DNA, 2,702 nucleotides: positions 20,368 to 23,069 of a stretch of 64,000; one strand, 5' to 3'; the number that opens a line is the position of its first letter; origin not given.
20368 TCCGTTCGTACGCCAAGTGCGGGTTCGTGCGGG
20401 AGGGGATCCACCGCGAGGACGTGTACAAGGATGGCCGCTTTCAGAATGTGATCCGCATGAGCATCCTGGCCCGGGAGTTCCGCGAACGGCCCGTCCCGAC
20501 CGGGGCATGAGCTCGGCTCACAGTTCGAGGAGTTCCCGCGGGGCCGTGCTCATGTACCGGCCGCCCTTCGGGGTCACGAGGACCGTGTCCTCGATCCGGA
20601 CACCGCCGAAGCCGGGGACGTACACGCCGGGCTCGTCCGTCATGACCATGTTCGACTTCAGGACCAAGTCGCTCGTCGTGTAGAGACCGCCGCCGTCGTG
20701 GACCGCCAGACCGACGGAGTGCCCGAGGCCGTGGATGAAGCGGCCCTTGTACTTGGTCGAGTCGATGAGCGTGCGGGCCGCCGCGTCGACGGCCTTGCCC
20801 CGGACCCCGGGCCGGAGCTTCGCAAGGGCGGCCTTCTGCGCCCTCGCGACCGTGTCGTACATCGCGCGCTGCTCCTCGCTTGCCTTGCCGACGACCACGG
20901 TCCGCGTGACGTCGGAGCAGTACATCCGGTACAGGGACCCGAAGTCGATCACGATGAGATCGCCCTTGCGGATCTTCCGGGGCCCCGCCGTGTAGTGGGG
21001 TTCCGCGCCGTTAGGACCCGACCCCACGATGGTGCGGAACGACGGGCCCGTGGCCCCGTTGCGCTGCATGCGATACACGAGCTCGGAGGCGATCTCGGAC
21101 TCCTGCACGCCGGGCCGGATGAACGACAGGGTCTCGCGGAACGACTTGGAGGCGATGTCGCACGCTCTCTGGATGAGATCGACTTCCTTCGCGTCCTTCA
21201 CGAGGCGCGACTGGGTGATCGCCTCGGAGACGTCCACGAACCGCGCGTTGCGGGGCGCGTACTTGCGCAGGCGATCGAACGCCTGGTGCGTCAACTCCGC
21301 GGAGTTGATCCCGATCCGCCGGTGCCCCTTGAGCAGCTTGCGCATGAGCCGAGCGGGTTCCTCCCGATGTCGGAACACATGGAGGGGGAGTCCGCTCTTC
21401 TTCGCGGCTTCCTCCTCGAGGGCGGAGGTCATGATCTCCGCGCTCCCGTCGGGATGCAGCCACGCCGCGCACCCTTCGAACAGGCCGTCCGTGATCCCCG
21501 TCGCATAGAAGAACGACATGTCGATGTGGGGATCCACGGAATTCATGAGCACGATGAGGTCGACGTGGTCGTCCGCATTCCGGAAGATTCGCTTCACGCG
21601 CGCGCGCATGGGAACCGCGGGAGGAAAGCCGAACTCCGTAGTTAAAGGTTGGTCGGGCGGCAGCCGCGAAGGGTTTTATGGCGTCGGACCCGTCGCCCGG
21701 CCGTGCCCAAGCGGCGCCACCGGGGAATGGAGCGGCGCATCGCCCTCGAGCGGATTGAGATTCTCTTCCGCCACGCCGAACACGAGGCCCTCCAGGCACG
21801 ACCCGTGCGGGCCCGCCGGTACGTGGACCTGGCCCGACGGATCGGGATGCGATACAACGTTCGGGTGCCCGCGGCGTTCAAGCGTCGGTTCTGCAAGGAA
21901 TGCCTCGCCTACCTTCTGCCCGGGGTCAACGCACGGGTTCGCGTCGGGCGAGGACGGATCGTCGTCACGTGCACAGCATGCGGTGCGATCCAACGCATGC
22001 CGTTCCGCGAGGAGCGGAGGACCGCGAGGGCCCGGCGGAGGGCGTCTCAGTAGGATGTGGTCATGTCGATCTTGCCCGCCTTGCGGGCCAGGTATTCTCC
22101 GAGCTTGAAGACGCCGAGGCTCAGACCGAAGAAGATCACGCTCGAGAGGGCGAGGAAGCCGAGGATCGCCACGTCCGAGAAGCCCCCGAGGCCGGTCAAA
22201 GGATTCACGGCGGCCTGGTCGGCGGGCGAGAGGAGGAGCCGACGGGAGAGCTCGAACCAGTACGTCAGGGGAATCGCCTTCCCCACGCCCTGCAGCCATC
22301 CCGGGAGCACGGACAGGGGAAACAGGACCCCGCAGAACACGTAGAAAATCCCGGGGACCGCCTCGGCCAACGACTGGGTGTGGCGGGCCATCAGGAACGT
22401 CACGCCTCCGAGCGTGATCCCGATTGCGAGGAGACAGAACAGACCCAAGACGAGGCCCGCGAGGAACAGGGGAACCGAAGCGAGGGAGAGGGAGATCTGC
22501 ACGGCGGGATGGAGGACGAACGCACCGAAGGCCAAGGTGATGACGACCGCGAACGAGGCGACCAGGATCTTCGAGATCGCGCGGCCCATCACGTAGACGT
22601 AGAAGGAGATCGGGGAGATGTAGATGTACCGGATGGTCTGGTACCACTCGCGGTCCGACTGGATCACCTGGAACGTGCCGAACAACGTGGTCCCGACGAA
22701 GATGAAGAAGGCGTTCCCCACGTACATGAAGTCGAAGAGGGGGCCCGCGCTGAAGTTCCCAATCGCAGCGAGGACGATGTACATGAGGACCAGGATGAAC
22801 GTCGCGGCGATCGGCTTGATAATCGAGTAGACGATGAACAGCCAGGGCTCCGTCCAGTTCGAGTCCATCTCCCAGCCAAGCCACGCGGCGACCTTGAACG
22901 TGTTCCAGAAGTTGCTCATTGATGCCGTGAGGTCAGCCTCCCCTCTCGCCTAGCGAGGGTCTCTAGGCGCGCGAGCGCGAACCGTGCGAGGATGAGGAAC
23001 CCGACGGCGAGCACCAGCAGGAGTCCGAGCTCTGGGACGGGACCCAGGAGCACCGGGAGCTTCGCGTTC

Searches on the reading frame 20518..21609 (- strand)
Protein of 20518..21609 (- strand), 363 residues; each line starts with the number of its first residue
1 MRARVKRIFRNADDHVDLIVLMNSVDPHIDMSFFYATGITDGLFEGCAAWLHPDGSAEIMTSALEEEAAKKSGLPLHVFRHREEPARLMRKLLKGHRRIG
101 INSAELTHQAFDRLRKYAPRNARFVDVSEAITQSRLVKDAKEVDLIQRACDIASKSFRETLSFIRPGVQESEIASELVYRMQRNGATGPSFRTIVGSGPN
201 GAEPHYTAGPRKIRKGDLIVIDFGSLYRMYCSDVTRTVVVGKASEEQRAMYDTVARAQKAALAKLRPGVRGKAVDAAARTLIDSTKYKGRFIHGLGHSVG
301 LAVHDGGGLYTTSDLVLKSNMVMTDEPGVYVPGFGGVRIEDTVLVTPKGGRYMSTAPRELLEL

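Call 65: search_protein_families(library=pfam, proteins=[window:20518-21609:-], max_evalue=0.0001)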
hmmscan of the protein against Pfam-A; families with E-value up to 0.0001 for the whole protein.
window:20518-21609:- (363 aa): 2 families
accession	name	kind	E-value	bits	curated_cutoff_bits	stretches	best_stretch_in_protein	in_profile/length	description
PF00557.29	Peptidase_M24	-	3.1e-70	236.6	23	1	145-347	2-208/208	Metallopeptidase family M24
PF01321.24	Creatinase_N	-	2.4e-09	38.3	22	1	16-137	14-128/128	Creatinase/Prolidase N-terminal domain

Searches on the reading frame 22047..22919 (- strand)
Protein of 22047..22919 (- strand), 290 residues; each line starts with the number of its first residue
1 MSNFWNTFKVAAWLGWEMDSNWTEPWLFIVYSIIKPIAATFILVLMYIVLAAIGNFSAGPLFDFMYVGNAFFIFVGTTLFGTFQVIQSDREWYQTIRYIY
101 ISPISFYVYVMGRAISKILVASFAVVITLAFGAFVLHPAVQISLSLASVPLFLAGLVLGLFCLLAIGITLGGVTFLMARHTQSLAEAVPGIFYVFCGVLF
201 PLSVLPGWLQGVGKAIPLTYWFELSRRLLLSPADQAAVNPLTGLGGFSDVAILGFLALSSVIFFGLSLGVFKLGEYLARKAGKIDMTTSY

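Call 65: search_protein_families(library=pfam, proteins=[window:22047-22919:-], max_evalue=0.0001)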
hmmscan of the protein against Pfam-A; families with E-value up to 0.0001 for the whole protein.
window:22047-22919:- (290 aa): 1 family
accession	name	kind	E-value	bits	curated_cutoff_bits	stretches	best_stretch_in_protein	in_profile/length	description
PF01061.29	ABC2_membrane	-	3.9e-08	33.5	26.9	1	20-227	13-208/211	ABC-2 type transporter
